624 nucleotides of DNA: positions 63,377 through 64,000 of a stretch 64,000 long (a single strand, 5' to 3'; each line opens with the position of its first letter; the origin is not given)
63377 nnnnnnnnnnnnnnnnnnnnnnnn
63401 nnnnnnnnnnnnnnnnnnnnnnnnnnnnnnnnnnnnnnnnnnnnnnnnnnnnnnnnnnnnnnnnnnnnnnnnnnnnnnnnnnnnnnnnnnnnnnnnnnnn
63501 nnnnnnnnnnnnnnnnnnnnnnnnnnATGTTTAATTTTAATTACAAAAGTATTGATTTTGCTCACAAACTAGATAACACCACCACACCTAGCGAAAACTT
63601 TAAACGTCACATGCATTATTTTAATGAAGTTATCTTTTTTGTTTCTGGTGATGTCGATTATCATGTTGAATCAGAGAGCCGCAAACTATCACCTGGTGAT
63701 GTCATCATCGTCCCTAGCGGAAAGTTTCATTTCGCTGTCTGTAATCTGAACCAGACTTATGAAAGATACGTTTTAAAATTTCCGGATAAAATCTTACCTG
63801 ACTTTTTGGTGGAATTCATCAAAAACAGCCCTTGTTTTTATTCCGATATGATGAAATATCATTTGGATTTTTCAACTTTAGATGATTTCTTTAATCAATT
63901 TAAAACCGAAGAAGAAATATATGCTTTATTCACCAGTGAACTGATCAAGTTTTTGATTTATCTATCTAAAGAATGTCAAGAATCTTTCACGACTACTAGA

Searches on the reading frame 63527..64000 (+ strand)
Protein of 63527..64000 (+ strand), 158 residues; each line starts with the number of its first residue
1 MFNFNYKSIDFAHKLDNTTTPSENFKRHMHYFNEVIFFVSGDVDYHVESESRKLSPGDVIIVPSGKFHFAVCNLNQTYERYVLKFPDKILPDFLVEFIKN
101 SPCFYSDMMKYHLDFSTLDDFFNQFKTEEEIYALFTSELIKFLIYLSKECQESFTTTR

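Call 8: find_homologous_proteins(query=window:63527-64000:+)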
Query window:63527-64000:+ (158 aa): 83 proteins with E <= 0.001 among 86 candidates.
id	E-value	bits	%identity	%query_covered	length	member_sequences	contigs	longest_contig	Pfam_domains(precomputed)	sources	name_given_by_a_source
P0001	1.0e-74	268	73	100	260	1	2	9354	PF12833.14,PF07883.18,PF02311.26,PF00165.30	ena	-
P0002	1.6e-67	244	68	100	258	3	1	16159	PF12833.14,PF07883.18,PF02311.26,PF00165.30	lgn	-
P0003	6.2e-63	229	65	100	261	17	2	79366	PF12833.14,PF07883.18,PF02311.26,PF00165.30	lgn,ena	-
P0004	5.8e-62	226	69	92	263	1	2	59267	PF12833.14,PF07883.18,PF02311.26,PF00165.30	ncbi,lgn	-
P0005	5.4e-52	194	57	99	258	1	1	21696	PF12833.14,PF07883.18,PF05899.19,PF02311.26,PF00165.30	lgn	-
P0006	2.6e-49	185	56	94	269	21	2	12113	PF12833.14,PF07883.18,PF02311.26,PF00165.30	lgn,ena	-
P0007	5.1e-45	171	52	97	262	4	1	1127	PF12833.14,PF07883.18,PF02311.26,PF00165.30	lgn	-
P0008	6.5e-42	161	50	94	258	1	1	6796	PF12833.14,PF07883.18,PF02311.26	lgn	-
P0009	2.2e-41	159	52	94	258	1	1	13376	PF12833.14,PF07883.18,PF02311.26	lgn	-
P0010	3.2e-41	159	72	58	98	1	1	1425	PF07883.18,PF02311.26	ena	-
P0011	3.7e-40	156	49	97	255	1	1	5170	PF12833.14,PF07883.18,PF05899.19,PF02311.26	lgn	-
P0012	6.2e-40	155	46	97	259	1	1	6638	PF12833.14,PF07883.18,PF02311.26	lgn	-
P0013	8.1e-40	154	52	94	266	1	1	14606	PF12833.14,PF07883.18,PF02311.26,PF00165.30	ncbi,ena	-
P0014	5.2e-37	145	47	97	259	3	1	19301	PF12833.14,PF07883.18,PF02311.26,PF00165.30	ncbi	-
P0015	1.6e-35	140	46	97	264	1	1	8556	PF12833.14,PF02311.26,PF00165.30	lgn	-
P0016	5.3e-35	139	46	97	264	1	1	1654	PF12833.14,PF02311.26,PF00165.30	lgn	-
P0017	8.6e-35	138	46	97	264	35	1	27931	PF12833.14,PF02311.26,PF00165.30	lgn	-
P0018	8.6e-35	138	46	97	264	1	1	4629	PF12833.14,PF02311.26,PF00165.30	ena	-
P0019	8.7e-35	138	46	97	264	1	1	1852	PF12833.14,PF02311.26,PF00165.30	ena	-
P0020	8.8e-35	138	46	97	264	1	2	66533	PF12833.14,PF02311.26,PF00165.30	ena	-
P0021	1.0e-34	138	46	97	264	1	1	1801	PF12833.14,PF02311.26,PF00165.30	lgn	-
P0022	1.1e-34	138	46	97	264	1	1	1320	PF12833.14,PF02311.26,PF00165.30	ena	-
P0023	1.2e-34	138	43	97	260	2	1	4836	PF12833.14,PF07883.18,PF02311.26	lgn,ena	-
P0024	1.5e-34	137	46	97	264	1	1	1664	PF12833.14,PF02311.26,PF00165.30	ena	-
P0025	1.8e-34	137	45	93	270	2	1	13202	PF12833.14,PF07883.18,PF02311.26,PF00165.30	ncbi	-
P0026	1.9e-34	137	46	97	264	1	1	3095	PF12833.14,PF02311.26,PF00165.30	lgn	-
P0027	2.0e-34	137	46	97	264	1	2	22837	PF12833.14,PF02311.26,PF00165.30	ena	-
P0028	2.1e-34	137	46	97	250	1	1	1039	PF02311.26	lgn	-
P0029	2.2e-34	137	46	97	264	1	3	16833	PF12833.14,PF02311.26,PF00165.30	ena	-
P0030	2.2e-34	137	46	97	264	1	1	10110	PF12833.14,PF02311.26,PF00165.30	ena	-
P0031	2.2e-34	137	46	97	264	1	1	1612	PF12833.14,PF02311.26,PF00165.30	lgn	-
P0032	2.3e-34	137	46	97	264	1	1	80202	PF12833.14,PF02311.26,PF00165.30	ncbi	-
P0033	2.4e-34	137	46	97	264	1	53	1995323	PF12833.14,PF02311.26,PF00165.30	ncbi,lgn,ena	-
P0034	2.4e-34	137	46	97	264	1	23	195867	PF12833.14,PF02311.26,PF00165.30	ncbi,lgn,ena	-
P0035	2.4e-34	137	46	97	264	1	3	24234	PF12833.14,PF02311.26,PF00165.30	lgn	-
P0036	2.4e-34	137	46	97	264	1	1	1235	PF12833.14,PF02311.26,PF00165.30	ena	-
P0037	2.4e-34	137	46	97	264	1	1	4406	PF12833.14,PF02311.26,PF00165.30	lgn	-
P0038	2.4e-34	137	46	97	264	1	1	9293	PF12833.14,PF02311.26,PF00165.30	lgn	-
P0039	2.4e-34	137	46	97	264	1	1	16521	PF12833.14,PF02311.26,PF00165.30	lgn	-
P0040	2.4e-34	137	46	97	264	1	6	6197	PF12833.14,PF02311.26,PF00165.30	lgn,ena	-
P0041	2.4e-34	137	46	97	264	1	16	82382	PF12833.14,PF02311.26,PF00165.30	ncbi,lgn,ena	-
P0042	2.5e-34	137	46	97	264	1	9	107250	PF12833.14,PF02311.26,PF00165.30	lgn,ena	-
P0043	2.5e-34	137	46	97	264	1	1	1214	PF12833.14,PF02311.26,PF00165.30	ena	-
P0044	2.6e-34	137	46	97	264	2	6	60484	PF12833.14,PF02311.26,PF00165.30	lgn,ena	-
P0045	2.6e-34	137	46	97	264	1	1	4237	PF12833.14,PF02311.26,PF00165.30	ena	-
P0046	2.7e-34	136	46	97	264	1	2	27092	PF12833.14,PF02311.26,PF00165.30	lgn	-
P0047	2.7e-34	136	46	97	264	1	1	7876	PF12833.14,PF02311.26,PF00165.30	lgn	-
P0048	2.8e-34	136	46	97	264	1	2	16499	PF12833.14,PF02311.26,PF00165.30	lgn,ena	-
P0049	2.8e-34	136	46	97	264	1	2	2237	PF12833.14,PF02311.26,PF00165.30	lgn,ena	-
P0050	2.8e-34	136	46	97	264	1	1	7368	PF12833.14,PF02311.26,PF00165.30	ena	-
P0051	3.1e-34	136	46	97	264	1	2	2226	PF12833.14,PF02311.26,PF00165.30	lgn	-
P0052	3.3e-34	136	46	97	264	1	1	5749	PF12833.14,PF02311.26,PF00165.30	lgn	-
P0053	3.4e-34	136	46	97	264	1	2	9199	PF12833.14,PF02311.26,PF00165.30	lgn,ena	-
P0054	3.7e-34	136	45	97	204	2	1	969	PF02311.26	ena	-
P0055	4.1e-34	136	45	92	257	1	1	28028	PF12833.14,PF07883.18,PF02311.26,PF00165.30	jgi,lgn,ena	jgi:AraC-like DNA-binding protein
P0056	6.6e-34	135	45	97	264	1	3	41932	PF12833.14,PF02311.26,PF00165.30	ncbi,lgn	ncbi:MAG: AraC family transcriptional regulator [Bacilli bacterium]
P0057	7.8e-34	135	45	97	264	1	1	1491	PF12833.14,PF02311.26,PF00165.30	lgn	-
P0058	8.4e-34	135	45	97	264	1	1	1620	PF12833.14,PF02311.26,PF00165.30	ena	-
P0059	1.0e-33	135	45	97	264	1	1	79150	PF12833.14,PF02311.26,PF00165.30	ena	-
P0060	1.3e-33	134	45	97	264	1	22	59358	PF12833.14,PF02311.26,PF00165.30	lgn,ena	-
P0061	1.3e-33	134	45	97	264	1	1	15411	PF12833.14,PF02311.26,PF00165.30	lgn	-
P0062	1.3e-33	134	44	97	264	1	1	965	PF12833.14,PF02311.26,PF00165.30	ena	-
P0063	1.3e-33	134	45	97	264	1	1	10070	PF12833.14,PF02311.26,PF00165.30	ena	-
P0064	1.4e-33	134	45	97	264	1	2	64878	PF12833.14,PF02311.26,PF00165.30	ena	-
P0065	1.5e-33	134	45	97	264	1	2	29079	PF12833.14,PF02311.26,PF00165.30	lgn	-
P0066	1.5e-33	134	45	97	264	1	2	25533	PF12833.14,PF02311.26,PF00165.30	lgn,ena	-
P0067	2.3e-33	133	45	97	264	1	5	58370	PF12833.14,PF02311.26,PF00165.30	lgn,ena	-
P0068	2.4e-33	133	43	97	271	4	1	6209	PF12833.14,PF02311.26,PF00165.30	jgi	-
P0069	8.4e-33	132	44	97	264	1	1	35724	PF12833.14,PF02311.26,PF00165.30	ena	-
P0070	1.7e-32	131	43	93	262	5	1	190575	PF12833.14,PF02311.26,PF00165.30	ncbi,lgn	-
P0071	2.1e-32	130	44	97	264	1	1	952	PF12833.14,PF02311.26,PF00165.30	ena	-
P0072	2.2e-32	130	44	97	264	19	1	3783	PF12833.14,PF02311.26,PF00165.30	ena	-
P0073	3.2e-32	130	46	93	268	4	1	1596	PF12833.14,PF07883.18,PF02311.26,PF00165.30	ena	-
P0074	6.8e-32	129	41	97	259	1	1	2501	PF12833.14,PF07883.18,PF02311.26,PF00165.30,PF22200.3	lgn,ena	-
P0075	9.2e-32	128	42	92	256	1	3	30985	PF12833.14,PF07883.18,PF02311.26,PF00165.30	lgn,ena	-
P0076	9.4e-32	128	56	66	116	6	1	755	PF02311.26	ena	-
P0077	6.1e-31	126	43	99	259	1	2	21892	PF12833.14,PF07883.18,PF02311.26,PF00165.30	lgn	-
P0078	8.1e-31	125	57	63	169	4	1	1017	PF14278.12,PF02311.26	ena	-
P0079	2.6e-30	124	41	87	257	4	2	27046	PF12833.14,PF07883.18,PF02311.26,PF00165.30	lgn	-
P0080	1.7e-29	121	42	96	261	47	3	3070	PF12833.14,PF02311.26,PF00165.30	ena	-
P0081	2.9e-29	120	42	96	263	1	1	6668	PF12833.14,PF02311.26,PF00165.30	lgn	-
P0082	3.7e-29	120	43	94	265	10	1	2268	PF12833.14,PF07883.18,PF02311.26,PF00165.30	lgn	-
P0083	3.5e-26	110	46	67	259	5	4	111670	PF12833.14,PF02311.26,PF00165.30,PF22200.3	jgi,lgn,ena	-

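Call 20: find_encoding_contigs(protein=P0001, flank=10000, max_places=3)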
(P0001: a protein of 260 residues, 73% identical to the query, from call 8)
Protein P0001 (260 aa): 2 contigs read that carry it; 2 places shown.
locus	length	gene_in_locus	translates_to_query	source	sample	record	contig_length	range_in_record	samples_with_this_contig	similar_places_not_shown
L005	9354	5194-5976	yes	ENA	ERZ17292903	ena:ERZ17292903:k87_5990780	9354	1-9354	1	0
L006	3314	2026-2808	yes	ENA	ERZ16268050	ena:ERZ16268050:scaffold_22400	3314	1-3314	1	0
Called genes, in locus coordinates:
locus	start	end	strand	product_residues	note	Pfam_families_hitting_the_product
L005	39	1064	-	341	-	PF00294:PfkB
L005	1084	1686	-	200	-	PF01081:Aldolase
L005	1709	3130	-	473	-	PF02614:UxaC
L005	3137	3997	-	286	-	PF00106:adh_short, PF13561:adh_short_C2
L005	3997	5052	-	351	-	PF03786:UxuA, PF01261:AP_endonuc_2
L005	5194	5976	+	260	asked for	PF02311:AraC_binding, PF07883:Cupin_2, PF00165:HTH_AraC, PF12833:HTH_18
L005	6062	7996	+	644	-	PF02837:Glyco_hydro_2_N, PF22666:Glyco_hydro_2_N2, PF00703:Glyco_hydro_2, PF02836:Glyco_hydro_2_C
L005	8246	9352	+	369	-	?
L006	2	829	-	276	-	?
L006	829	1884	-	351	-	PF03786:UxuA, PF01261:AP_endonuc_2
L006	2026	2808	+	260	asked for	PF02311:AraC_binding, PF07883:Cupin_2, PF00165:HTH_AraC, PF12833:HTH_18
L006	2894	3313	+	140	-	?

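Call 21: find_encoding_contigs(protein=P0002, flank=10000, max_places=3)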
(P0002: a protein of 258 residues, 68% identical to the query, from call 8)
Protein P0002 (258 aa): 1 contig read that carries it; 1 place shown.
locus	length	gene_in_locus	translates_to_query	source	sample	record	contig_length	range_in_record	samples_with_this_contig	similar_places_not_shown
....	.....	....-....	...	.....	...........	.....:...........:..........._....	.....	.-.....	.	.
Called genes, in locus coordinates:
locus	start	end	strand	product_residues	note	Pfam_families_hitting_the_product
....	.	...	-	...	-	?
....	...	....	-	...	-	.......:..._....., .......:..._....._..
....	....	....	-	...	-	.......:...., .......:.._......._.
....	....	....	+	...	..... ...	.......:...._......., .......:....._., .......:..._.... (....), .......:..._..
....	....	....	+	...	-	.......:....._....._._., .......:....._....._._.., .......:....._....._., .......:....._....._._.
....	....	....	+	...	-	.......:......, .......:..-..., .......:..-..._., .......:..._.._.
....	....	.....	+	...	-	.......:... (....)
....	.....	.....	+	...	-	-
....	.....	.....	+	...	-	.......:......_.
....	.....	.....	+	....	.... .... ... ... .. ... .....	?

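Call 22: find_encoding_contigs(protein=P0003, flank=10000, max_places=3)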
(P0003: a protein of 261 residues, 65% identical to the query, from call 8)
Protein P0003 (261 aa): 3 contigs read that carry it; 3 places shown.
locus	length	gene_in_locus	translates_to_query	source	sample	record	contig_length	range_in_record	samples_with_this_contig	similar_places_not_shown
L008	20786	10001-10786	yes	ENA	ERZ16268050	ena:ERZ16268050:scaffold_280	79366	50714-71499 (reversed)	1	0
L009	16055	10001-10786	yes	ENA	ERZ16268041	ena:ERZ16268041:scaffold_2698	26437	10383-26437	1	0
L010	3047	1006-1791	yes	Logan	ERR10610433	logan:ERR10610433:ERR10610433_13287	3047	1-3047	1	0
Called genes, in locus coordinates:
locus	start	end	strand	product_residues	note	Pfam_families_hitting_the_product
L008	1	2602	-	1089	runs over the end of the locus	PF01915:Glyco_hydro_3_C, PF14310:Fn3-like, PF00933:Glyco_hydro_3 (weak)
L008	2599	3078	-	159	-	-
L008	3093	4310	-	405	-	-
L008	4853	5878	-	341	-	PF00294:PfkB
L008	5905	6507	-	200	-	PF01081:Aldolase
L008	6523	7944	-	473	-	PF02614:UxaC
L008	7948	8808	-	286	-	PF00106:adh_short, PF13561:adh_short_C2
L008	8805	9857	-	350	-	PF03786:UxuA, PF01261:AP_endonuc_2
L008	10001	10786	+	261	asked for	PF02311:AraC_binding, PF07883:Cupin_2 (weak), PF00165:HTH_AraC, PF12833:HTH_18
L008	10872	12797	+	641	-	PF02837:Glyco_hydro_2_N, PF22666:Glyco_hydro_2_N2, PF00703:Glyco_hydro_2, PF02836:Glyco_hydro_2_C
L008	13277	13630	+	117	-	PF13021:DUF3885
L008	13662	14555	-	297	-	PF01430:HSP33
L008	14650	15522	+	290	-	PF01263:Aldose_epim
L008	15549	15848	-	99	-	-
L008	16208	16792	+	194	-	-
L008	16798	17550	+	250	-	-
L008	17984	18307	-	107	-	-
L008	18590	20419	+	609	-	PF15418:DUF4625 (faint)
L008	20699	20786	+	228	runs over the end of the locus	PF19700:DUF6198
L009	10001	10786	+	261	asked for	PF02311:AraC_binding, PF07883:Cupin_2 (weak), PF00165:HTH_AraC, PF12833:HTH_18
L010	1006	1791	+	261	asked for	PF02311:AraC_binding, PF07883:Cupin_2 (weak), PF00165:HTH_AraC, PF12833:HTH_18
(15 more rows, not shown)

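Call 24: find_encoding_contigs(protein=P0004, flank=10000, max_places=2)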
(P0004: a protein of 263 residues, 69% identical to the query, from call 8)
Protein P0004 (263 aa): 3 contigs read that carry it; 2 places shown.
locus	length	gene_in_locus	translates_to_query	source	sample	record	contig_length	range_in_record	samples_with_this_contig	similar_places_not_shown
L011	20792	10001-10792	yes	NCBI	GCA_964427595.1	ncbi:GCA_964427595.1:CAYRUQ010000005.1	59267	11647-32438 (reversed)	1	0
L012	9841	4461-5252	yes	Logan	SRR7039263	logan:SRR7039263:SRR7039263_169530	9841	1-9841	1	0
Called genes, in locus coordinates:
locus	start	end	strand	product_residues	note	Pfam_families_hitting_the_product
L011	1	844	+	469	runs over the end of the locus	PF08323:Glyco_transf_5, PF13439:Glyco_transf_4 (weak), PF00534:Glycos_transf_1, PF13692:Glyco_trans_1_4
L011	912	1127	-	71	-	PF00830:Ribosomal_L28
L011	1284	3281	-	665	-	PF13347:MFS_2, PF07690:MFS_1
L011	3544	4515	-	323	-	-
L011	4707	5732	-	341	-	PF00294:PfkB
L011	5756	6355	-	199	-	PF01081:Aldolase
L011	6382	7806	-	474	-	PF02614:UxaC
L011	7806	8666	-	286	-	PF00106:adh_short, PF13561:adh_short_C2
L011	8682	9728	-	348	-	PF03786:UxuA, PF01261:AP_endonuc_2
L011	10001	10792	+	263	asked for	PF02311:AraC_binding, PF07883:Cupin_2, PF00165:HTH_AraC, PF12833:HTH_18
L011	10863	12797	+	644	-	PF02837:Glyco_hydro_2_N, PF22666:Glyco_hydro_2_N2, PF00703:Glyco_hydro_2, PF02836:Glyco_hydro_2_C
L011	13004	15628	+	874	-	PF00171:Aldedh, PF00465:Fe-ADH, PF13685:Fe-ADH_2, PF25137:ADH_Fe_C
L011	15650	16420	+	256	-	PF01163:RIO1 (faint), PF01636:APH (weak), PF19974:TCAD9 (weak)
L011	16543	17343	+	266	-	PF08378:NERD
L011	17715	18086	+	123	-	-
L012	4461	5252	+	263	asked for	PF02311:AraC_binding, PF07883:Cupin_2, PF00165:HTH_AraC, PF12833:HTH_18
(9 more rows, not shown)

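Call 25: find_encoding_contigs(protein=P0005, flank=10000, max_places=2)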
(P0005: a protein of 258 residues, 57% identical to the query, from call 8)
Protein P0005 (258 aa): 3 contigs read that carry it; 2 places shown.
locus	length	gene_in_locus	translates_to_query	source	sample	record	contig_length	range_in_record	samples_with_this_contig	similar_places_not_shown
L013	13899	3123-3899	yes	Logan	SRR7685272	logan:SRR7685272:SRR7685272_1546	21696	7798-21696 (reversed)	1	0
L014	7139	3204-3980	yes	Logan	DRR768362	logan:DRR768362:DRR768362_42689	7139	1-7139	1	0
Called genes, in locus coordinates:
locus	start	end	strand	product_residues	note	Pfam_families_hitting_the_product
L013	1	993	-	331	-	?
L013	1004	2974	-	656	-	PF13347:MFS_2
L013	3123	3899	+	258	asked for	PF02311:AraC_binding, PF05899:Cupin_3 (faint), PF07883:Cupin_2, PF00165:HTH_AraC (faint), PF12833:HTH_18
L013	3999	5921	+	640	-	PF02837:Glyco_hydro_2_N, PF22666:Glyco_hydro_2_N2 (weak), PF00703:Glyco_hydro_2, PF02836:Glyco_hydro_2_C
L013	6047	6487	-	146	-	-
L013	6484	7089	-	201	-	-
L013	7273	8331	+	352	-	-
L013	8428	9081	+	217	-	PF01966:HD (weak)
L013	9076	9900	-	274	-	PF00756:Esterase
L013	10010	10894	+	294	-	PF11449:ArsP_2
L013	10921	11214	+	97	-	PF01817:CM_2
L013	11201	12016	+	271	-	-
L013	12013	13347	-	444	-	PF01554:MatE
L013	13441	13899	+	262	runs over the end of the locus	PF00376:MerR, PF13411:MerR_1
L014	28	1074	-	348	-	PF03786:UxuA, PF01261:AP_endonuc_2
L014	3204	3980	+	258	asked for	PF02311:AraC_binding, PF05899:Cupin_3 (faint), PF07883:Cupin_2, PF00165:HTH_AraC (faint), PF12833:HTH_18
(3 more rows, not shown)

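Call 26: find_encoding_contigs(protein=P0006, flank=10000, max_places=2)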
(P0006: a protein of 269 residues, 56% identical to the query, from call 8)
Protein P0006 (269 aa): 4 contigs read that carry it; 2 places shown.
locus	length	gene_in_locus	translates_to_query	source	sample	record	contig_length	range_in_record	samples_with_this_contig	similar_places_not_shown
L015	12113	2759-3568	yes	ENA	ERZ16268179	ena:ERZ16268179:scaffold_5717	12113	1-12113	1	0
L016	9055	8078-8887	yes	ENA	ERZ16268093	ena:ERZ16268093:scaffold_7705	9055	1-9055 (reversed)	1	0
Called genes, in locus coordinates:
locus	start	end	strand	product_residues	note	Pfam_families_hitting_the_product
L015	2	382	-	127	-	?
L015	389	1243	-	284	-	PF00106:adh_short, PF13561:adh_short_C2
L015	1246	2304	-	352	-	PF03786:UxuA, PF01261:AP_endonuc_2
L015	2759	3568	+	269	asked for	PF02311:AraC_binding, PF07883:Cupin_2 (weak), PF00165:HTH_AraC (faint), PF12833:HTH_18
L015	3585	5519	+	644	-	PF02837:Glyco_hydro_2_N (weak), PF22666:Glyco_hydro_2_N2, PF00703:Glyco_hydro_2, PF02836:Glyco_hydro_2_C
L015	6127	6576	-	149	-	-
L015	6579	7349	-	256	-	PF00933:Glyco_hydro_3 (faint)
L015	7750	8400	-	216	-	PF00210:Ferritin, PF02915:Rubrerythrin, PF21349:RUBY_RBDX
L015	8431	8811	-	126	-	PF01475:FUR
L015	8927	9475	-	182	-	PF13353:Fer4_12, PF04055:Radical_SAM (weak)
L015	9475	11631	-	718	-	PF03477:ATP-cone, PF13597:NRDD, PF01228:Gly_radical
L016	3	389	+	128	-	?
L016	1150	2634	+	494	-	-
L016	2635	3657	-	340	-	PF00294:PfkB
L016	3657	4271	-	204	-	PF01081:Aldolase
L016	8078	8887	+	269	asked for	PF02311:AraC_binding, PF07883:Cupin_2 (weak), PF00165:HTH_AraC (faint), PF12833:HTH_18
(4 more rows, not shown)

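Call 27: find_encoding_contigs(protein=P0033, flank=10000, max_places=2)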
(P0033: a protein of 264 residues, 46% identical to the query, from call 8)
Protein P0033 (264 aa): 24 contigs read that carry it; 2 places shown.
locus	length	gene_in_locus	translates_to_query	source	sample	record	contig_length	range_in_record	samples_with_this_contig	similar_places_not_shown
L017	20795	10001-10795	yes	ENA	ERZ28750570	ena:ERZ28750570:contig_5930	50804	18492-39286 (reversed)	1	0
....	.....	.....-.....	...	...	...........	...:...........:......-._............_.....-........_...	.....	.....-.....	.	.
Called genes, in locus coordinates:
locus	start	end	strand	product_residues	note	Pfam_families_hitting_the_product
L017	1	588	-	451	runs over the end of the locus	PF01637:ATPase_2 (weak), PF13173:AAA_14, PF13635:DUF4143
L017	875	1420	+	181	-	PF00210:Ferritin (weak), PF02915:Rubrerythrin, PF21349:RUBY_RBDX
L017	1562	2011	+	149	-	PF00383:dCMP_cyt_deam_1, PF14437:MafB19-deam, PF14439:Bd3614-deam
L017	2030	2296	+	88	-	-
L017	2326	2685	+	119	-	-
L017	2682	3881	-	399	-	PF05343:Peptidase_M42 (weak), PF01546:Peptidase_M20, PF07687:M20_dimer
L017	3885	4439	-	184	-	PF14278:TetR_C_8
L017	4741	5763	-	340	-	PF00294:PfkB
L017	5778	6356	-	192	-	PF01081:Aldolase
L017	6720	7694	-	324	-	PF02614:UxaC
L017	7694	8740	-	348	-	PF03786:UxuA, PF01261:AP_endonuc_2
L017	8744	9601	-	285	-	PF00106:adh_short, PF13561:adh_short_C2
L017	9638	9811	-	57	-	-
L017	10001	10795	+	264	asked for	PF02311:AraC_binding, PF00165:HTH_AraC (faint), PF12833:HTH_18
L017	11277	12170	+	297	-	PF12728:HTH_17 (weak), PF02661:Fic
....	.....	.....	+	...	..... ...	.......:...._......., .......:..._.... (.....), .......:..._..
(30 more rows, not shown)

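Call 33: search_protein_families(library=ncbifam, proteins=[P0001, L005:6062-7996:+], max_evalue=0.001)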
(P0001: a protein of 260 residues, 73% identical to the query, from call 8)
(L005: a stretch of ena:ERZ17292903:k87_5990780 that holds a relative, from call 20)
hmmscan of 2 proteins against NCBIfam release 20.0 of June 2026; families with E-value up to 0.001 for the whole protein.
P0001 (260 aa): 22 families
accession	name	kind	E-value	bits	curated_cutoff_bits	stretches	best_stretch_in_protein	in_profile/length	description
TIGR04094.1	adjacent_YSIRK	equivalog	4.6e-23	81.8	200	1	154-254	278-378/383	YSIRK-targeted surface antigen transcriptional regulator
NF047455.1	TF_Staph_AryK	equivalog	7e-14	51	850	1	34-251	24-248/759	transcriptional regulator AryK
NF047788.1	TransRegPocR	equivalog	1.3e-12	47.6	500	1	151-255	179-285/296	transcriptional regulator PocR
NF007860.0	PRK10572.1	equivalog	1e-11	44.2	208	1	139-255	161-278/292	arabinose operon transcriptional regulator AraC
NF033869.1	viru_reg_Rsp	equivalog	9.3e-11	40.9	400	1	119-256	106-243/701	AraC family transcriptional regulator Rsp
NF008564.0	PRK11511.1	equivalog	5.8e-10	39.4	202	1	162-257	10-106/127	MDR efflux pump AcrAB transcriptional activator MarA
NF012198.0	MarA_TF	equivalog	7.2e-10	39.1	250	1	162-257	10-106/124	MDR efflux pump AcrAB transcriptional activator MarA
NF012144.2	ramA_TF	equivalog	8.5e-10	39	180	1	160-250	4-95/108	RamA family antibiotic efflux transcriptional regulator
NF007584.0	PRK10219.1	equivalog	4.2e-09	36.7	174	1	159-249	3-94/107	superoxide response transcriptional regulator SoxS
NF012228.1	RobA_TF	equivalog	2.1e-08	34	380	1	159-249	1-92/286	MDR efflux pump AcrAB transcriptional activator RobA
NF007693.0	PRK10371.1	equivalog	5e-08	32.5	253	1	156-257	193-295/309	transcriptional regulator MelR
NF049932.1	TranspRegBtr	equivalog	1.2e-07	30.7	900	1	149-253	152-257/531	bacillibactin transport transcriptional regulator Btr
NF041686.2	ant_diox_reg_AndR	equivalog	3.5e-07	30.1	350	1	139-252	191-311/321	anthranilate 1,2-dioxygenase regulatory protein AndR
NF011701.0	PRK15121.1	equivalog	3.8e-07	29.9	426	1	159-250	3-95/289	MDR efflux pump AcrAB transcriptional activator RobA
NF006902.0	PRK09393.1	equivalog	3.6e-06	26.4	425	1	156-254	215-314/327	transcriptional regulator FtrA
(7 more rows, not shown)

L005:6062-7996:+ (644 aa): 12 families
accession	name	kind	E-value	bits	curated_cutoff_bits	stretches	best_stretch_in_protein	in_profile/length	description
NF050095.1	BetGlucuronLacZ4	equivalog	1.7e-166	555.2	950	1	2-617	14-661/666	beta-glucuronidase LacZ4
NF007538.0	PRK10150.1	equivalog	8e-69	232.5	544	1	20-547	41-599/607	beta-glucuronidase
NF041462.1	GalA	equivalog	3.9e-68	230.3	900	1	23-600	48-629/763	beta-galactosidase GalA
NF041463.1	GalB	equivalog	1.2e-61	208.7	900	2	23-421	102-531/869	beta-galactosidase GalB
NF052611.1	beta_gal_Bga2A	equivalog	9.6e-47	159.6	999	1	47-397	115-480/1007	beta-galactosidase, LacZ type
NF049877.1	GlucurArabfur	equivalog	1.1e-45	155.8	1800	1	14-587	390-988/1400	beta-d-glucuronidase/beta-L-arabinofuranosidase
NF007666.0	PRK10340.1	equivalog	2.1e-41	141.8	1284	1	48-381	112-463/1030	beta-galactosidase subunit alpha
NF049891.1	Bet1-4galacdseBT4156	equivalog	2.7e-39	134.8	1700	1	47-372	79-413/946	exo-beta-1,4-galactosidase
NF007074.0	PRK09525.1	subfamily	2.6e-33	114.9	1221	1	48-369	123-465/1027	beta-galactosidase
NF041100.1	betagal_LacZ_Ttogales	equivalog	1.3e-25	89.3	2000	1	44-389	107-466/1090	beta-galactosidase LacZ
NF049890.1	Bet1-4galacdseBT4151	equivalog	5.3e-13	47.8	1500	1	208-367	287-450/952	exo-beta-1,4-galactosidase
NF045579.1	rhamnoside_JR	domain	4.3e-08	33.4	50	1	23-122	18-116/123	glycosylhydrolase-like jelly roll fold domain-containing protein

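Call 36: find_encoding_contigs(protein=P0013, flank=10000, max_places=2)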
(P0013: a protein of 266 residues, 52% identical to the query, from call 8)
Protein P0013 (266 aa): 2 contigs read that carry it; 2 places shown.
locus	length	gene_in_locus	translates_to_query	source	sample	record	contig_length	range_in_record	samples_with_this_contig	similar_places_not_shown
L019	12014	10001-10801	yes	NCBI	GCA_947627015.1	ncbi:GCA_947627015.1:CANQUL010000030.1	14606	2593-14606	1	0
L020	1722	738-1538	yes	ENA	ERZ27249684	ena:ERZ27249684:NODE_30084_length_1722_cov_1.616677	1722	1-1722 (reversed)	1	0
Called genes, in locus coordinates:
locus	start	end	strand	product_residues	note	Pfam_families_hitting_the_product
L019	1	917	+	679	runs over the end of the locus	PF13347:MFS_2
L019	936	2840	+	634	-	PF02837:Glyco_hydro_2_N, PF22666:Glyco_hydro_2_N2, PF00703:Glyco_hydro_2, PF02836:Glyco_hydro_2_C, PF16355:DUF4982 (weak)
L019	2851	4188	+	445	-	PF02614:UxaC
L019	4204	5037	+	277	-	PF00106:adh_short, PF13561:adh_short_C2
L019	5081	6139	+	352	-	PF00294:PfkB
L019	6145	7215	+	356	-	PF00294:PfkB (weak)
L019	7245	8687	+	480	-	PF03446:NAD_binding_2, PF00393:6PGD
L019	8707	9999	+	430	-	PF09861:Lar_N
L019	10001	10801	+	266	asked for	PF02311:AraC_binding, PF07883:Cupin_2, PF00165:HTH_AraC, PF12833:HTH_18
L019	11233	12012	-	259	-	?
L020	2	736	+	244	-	?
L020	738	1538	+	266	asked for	PF02311:AraC_binding, PF07883:Cupin_2, PF00165:HTH_AraC, PF12833:HTH_18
